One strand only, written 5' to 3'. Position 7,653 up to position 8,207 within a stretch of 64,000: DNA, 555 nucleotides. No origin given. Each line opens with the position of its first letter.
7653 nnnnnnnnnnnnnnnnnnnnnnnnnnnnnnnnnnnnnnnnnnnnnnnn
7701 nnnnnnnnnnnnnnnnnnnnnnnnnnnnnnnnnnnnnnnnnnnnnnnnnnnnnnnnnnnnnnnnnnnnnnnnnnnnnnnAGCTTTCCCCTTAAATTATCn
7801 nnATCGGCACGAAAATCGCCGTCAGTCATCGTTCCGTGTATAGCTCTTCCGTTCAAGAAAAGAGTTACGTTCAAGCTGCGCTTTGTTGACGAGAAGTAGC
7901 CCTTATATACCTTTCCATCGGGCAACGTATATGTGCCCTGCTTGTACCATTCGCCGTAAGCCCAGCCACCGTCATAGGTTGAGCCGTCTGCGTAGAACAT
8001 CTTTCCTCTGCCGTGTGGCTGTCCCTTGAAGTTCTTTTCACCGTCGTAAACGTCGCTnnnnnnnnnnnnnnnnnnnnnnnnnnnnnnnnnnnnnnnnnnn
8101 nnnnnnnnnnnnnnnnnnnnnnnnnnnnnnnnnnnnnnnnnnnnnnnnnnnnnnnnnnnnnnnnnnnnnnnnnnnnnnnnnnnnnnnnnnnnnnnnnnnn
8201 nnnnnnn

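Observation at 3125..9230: Operon of three paralogous cytoplasmic MORN-repeat proteins with shared N- and C-terminal modules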

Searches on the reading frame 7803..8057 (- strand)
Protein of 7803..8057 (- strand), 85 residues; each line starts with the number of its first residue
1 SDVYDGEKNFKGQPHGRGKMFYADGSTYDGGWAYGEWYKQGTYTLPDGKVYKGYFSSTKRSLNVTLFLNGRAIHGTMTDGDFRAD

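Call 23: find_homologous_proteins(query=A1, max_evalue=0.001)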
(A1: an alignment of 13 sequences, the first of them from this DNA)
Query A1 (13 sequences) (85 aa, profile of the alignment): 10 proteins with E <= 0.001 among 113 candidates.
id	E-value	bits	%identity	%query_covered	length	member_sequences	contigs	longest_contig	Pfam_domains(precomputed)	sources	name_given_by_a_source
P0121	4.2e-12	64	39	64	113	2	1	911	PF02493.27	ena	-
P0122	9.2e-12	63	53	67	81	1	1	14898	PF02493.27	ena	-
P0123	2.8e-10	58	45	60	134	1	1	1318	PF02493.27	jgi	jgi:hypothetical protein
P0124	4.9e-9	54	38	64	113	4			PF02493.27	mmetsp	mmetsp:Transcript_85391/g.117832 ORF Transcript_85391/g.117832 Transcript_85391/m.117832 type:comple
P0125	6.5e-8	50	37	75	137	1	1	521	PF02493.27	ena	-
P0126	1.8e-6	46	27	79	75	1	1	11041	PF02493.27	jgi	jgi:hypothetical protein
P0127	5.1e-6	44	43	49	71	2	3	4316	PF02493.27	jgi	jgi:hypothetical protein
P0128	2.8e-5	42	37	62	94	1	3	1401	PF02493.27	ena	-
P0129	1.5e-4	39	34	79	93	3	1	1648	PF02493.27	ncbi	-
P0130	3.3e-4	38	43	35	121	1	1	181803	PF02493.27,PF14634.13,PF13920.13,PF14447.13,PF13639.13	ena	-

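Call 34: search_protein_representatives(alignment_id=A2)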
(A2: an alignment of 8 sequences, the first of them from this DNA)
Query: 8 sequences, 85 profile positions. Proteins with E-value up to 0.001 (for the whole library): 57194; up to 1e-10: 18701; up to 1e-30: 1119. The best 150 are listed.
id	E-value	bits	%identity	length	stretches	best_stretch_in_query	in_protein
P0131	2.0e-134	454.0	-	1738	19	11-57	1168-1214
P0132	2.8e-104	357.5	-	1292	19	4-57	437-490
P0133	3.0e-91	315.7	-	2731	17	10-57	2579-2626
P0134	7.6e-90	311.2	-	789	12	2-84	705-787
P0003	1.5e-86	300.6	-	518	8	2-85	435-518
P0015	5.9e-83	289.1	-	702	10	1-84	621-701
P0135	2.9e-81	283.7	-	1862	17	2-56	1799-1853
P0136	3.1e-79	277.2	-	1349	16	2-62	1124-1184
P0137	9.0e-77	269.3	-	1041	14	12-56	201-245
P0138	4.5e-76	267.1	-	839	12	12-59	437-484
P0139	1.4e-73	259.1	-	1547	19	17-58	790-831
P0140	8.4e-73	256.6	-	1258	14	4-82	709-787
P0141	9.2e-73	256.5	-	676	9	2-84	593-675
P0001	9.6e-72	253.2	-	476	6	1-84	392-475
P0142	1.7e-71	252.4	-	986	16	2-58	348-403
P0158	3.1e-64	229.1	-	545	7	1-84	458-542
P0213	3.8e-52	190.4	-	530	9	1-83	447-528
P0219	1.5e-51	188.5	-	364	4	1-84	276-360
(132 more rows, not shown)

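Call 36: find_encoding_contigs(protein=P0158, flank=10000, max_places=3)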
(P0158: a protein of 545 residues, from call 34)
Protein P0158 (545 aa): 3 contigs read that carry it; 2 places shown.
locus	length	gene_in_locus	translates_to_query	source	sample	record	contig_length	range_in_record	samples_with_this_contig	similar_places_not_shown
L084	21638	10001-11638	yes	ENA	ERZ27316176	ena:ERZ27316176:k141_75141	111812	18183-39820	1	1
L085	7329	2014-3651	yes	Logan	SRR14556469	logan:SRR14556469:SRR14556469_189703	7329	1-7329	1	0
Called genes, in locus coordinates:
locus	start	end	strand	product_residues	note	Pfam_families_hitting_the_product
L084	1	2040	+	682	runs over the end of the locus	PF00009:GTP_EFTU, PF22042:EF-G_D2, PF03144:GTP_EFTU_D2 (weak), PF14492:EFG_III, PF03764:EFG_IV, PF00679:EFG_C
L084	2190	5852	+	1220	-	PF13306:LRR_5, PF23952:LRR_EndoS (faint), PF12799:LRR_4 (faint), PF13306:LRR_5, PF13855:LRR_8 (weak)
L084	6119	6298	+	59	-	-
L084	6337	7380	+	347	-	-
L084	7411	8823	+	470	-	-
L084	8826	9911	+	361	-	PF02493:MORN (faint)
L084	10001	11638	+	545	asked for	PF02493:MORN (faint)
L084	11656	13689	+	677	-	-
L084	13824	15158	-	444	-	PF01276:OKR_DC_1, PF00155:Aminotran_1_2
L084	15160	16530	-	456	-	PF13353:Fer4_12, PF04055:Radical_SAM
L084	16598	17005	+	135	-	-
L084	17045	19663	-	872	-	PF01411:tRNA-synt_2c, PF07973:tRNA_SAD, PF02272:DHHA1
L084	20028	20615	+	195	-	-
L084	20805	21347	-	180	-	PF14470:bPH_3 (weak), PF09851:SHOCT (weak)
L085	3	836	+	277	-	?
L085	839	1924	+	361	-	PF02493:MORN (faint)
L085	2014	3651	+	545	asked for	PF02493:MORN (faint)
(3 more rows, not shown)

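Call 37: find_encoding_contigs(protein=P0213, flank=10000, max_places=3)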
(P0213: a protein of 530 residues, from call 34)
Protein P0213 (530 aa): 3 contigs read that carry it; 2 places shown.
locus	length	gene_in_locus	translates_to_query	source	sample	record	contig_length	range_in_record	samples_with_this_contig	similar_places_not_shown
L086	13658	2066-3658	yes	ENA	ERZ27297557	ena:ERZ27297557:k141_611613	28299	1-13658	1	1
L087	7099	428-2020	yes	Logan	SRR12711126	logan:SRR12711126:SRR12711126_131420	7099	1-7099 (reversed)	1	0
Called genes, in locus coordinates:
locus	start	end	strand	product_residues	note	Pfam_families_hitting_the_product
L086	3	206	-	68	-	?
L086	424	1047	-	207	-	PF21349:RUBY_RBDX, PF02915:Rubrerythrin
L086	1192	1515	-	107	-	PF01475:FUR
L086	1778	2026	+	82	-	-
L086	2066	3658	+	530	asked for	PF02493:MORN (faint)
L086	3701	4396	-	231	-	PF00702:Hydrolase, PF12710:HAD, PF13419:HAD_2, PF13242:Hydrolase_like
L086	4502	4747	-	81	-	-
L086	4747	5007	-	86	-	-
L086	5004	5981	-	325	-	-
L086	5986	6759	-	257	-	PF22768:SPP1_Dit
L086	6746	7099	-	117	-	-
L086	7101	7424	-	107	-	-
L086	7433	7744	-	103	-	-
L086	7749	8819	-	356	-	-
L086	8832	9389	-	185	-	PF14265:DUF4355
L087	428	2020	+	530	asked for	PF02493:MORN (faint)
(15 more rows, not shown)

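Call 38: find_encoding_contigs(protein=P0219, flank=10000, max_places=3)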
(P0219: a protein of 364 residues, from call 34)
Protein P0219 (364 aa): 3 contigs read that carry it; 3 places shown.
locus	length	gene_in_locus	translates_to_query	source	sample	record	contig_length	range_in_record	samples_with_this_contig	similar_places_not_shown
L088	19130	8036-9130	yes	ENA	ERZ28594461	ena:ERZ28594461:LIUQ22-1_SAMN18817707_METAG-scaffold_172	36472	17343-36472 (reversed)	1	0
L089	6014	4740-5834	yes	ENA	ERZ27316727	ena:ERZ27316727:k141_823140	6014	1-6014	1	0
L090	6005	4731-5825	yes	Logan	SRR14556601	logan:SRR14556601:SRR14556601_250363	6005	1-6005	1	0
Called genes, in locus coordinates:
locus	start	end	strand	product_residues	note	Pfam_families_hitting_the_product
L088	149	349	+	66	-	PF13443:HTH_26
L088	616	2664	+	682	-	PF00009:GTP_EFTU, PF22042:EF-G_D2, PF03144:GTP_EFTU_D2 (weak), PF14492:EFG_III, PF03764:EFG_IV, PF00679:EFG_C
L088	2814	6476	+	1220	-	PF05725:FNIP (faint), PF13306:LRR_5, PF12799:LRR_4 (faint), PF13306:LRR_5, PF13855:LRR_8 (weak)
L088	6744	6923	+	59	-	-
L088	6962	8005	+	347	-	-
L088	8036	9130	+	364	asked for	PF02493:MORN (faint)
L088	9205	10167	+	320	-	PF02493:MORN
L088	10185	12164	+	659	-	PF02493:MORN (weak)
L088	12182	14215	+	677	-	-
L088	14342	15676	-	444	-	PF01276:OKR_DC_1, PF00155:Aminotran_1_2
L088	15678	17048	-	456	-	PF13353:Fer4_12, PF04055:Radical_SAM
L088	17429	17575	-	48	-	PF13165:SCIFF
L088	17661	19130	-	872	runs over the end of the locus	PF01411:tRNA-synt_2c, PF07973:tRNA_SAD, PF02272:DHHA1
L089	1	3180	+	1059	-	?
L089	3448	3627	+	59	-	-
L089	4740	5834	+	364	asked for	PF02493:MORN (faint)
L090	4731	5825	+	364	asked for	PF02493:MORN (faint)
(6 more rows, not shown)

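Call 49: predict_structure(alignment_id=A2)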
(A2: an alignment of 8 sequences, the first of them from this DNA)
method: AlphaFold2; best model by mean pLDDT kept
length: 85 residues; sequences in the alignment: 8
mean_pLDDT: 96.6   pTM: 0.84
mean pLDDT of the five models: 96.6, 95.1, 95.0, 93.7, 93.0
residues with pLDDT >= 90: 84; 70-90: 1; 50-70: 0; < 50: 0
segments of 3 or more residues with pLDDT < 50: none
pLDDT, mean of each block of 10 residues (from residue 1): 96 97 98 96 97 98 95 97 96
secondary structure, 60 per line:
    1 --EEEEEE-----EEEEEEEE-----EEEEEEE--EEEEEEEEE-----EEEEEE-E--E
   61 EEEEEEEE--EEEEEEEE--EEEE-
elements in order: E3-8 E14-21 E27-33 E36-44 E50-55 E60-68 E71-78 E81-84

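Call 53: fold_search(model_id=the predicted structure, library=pdb)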
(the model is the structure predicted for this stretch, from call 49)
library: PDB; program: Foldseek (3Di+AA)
matches with E <= 10: 303; with E <= 0.001: 31
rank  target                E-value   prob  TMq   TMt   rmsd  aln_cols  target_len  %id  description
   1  6t68_B                1.4e-05  1.00  0.83  0.38   2.1        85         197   34  Crystal structure of Trypanosoma brucei Morn1 (released 2020-11-18)
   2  6t68_A                1.7e-05  1.00  0.81  0.37   3.3        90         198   34  Crystal structure of Trypanosoma brucei Morn1 (released 2020-11-18)
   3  6t6q_AAA              2.4e-05  1.00  0.77  0.34   2.3        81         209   32  Crystal structure of Toxoplasma gondii Morn1 (extended conformation). (released 2020-11-18)
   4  6t4d                  2.7e-05  1.00  0.83  0.38   1.9        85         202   27  Crystal structure of Plasmodium falciparum Morn1 (released 2020-11-18)
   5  6t6q_BBB              2.8e-05  1.00  0.78  0.35   2.3        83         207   31  Crystal structure of Toxoplasma gondii Morn1 (extended conformation). (released 2020-11-18)
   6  8j07_A                5.5e-05  1.00  0.78  0.34   2.1        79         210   29  96nm repeat of human respiratory doublet microtubule and associated axonemal complexes (released 2023-07-26)
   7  7jtk_S                6.2e-05  1.00  0.76  0.35   2.7        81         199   36  Radial spoke 1 isolated from Chlamydomonas reinhardtii (released 2020-12-16)
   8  6t4r_AAA              6.5e-05  1.00  0.79  0.34   2.1        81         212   28  Crystal structure of Trypanosoma brucei Morn1 (released 2020-11-18)
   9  7jtk_A                6.5e-05  1.00  0.77  0.10   2.2        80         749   32  Radial spoke 1 isolated from Chlamydomonas reinhardtii (released 2020-12-16)
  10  7sqc_7D               6.5e-05  1.00  0.71  0.61   2.7        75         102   31  Ciliary C1 central pair apparatus isolated from Chlamydomonas reinhardtii (released 2022-04-13)
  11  6t69                  6.5e-05  1.00  0.75  0.33   2.6        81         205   28  Crystal structure of Toxoplasma gondii Morn1(V shape) (released 2020-11-18)
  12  6t4r_CCC              6.8e-05  1.00  0.78  0.34   2.1        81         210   28  Crystal structure of Trypanosoma brucei Morn1 (released 2020-11-18)
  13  7sqc_7I               1.0e-04  1.00  0.78  0.57   2.2        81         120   31  Ciliary C1 central pair apparatus isolated from Chlamydomonas reinhardtii (released 2022-04-13)
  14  7sqc_7F               1.2e-04  1.00  0.72  0.60   2.6        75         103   31  Ciliary C1 central pair apparatus isolated from Chlamydomonas reinhardtii (released 2022-04-13)
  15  7jrj_E                1.2e-04  1.00  0.75  0.37   2.6        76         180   36  Chlamydomonas reinhardtii radial spoke head and neck (recombinant) (released 2020-12-16)
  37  9uo9                  4.5e-03  1.00  0.74  0.27   2.3        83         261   32  Structure of mouse Junctophilin-2 (released 2026-01-21)
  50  7rw4                  9.7e-02  0.99  0.55  0.18   4.8       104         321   20  Crystal structure of junctophilin-1 (released 2022-02-23)
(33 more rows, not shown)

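Call 65: find_related_loci(query=A5, collection=metagenome_contigs, flank=10000)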
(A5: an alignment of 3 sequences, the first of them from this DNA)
Query A5 (85 aa) in metagenome_contigs; peptide patterns used: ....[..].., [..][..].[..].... (x = any residue, [..] = any of these).
247 stretches matched a pattern; 8 encode a relative of the query (tblastn E <= 1e-3); 8 distinct loci.
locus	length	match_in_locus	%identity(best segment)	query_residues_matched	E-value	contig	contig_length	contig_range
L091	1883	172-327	54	1-52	2e-12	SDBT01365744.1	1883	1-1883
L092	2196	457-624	46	2-57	7e-12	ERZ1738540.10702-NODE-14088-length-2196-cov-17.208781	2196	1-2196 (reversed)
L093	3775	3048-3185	48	2-47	7e-12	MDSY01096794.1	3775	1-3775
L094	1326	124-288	40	1-55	9e-12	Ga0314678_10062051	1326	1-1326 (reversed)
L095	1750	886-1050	40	1-55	9e-12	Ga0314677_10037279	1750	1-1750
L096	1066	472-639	45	2-57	1e-11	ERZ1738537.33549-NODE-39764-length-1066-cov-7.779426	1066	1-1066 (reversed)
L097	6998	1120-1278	45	1-52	2e-9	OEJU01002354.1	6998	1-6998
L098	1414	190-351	45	2-56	5e-9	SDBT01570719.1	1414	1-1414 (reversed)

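Call 66: find_related_loci(query=A5, collection=viral_contigs, flank=5000)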
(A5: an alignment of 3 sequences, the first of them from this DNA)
Query A5 (85 aa) in viral_contigs; peptide patterns used: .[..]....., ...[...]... (x = any residue, [..] = any of these).
100 stretches matched a pattern; 2 encode a relative of the query (tblastn E <= 1e-3); 2 distinct loci.
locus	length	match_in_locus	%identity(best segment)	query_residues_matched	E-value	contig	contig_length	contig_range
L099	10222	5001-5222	39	2-75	3e-9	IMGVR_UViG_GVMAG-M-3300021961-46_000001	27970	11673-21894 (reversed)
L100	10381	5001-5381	30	1-82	2e-7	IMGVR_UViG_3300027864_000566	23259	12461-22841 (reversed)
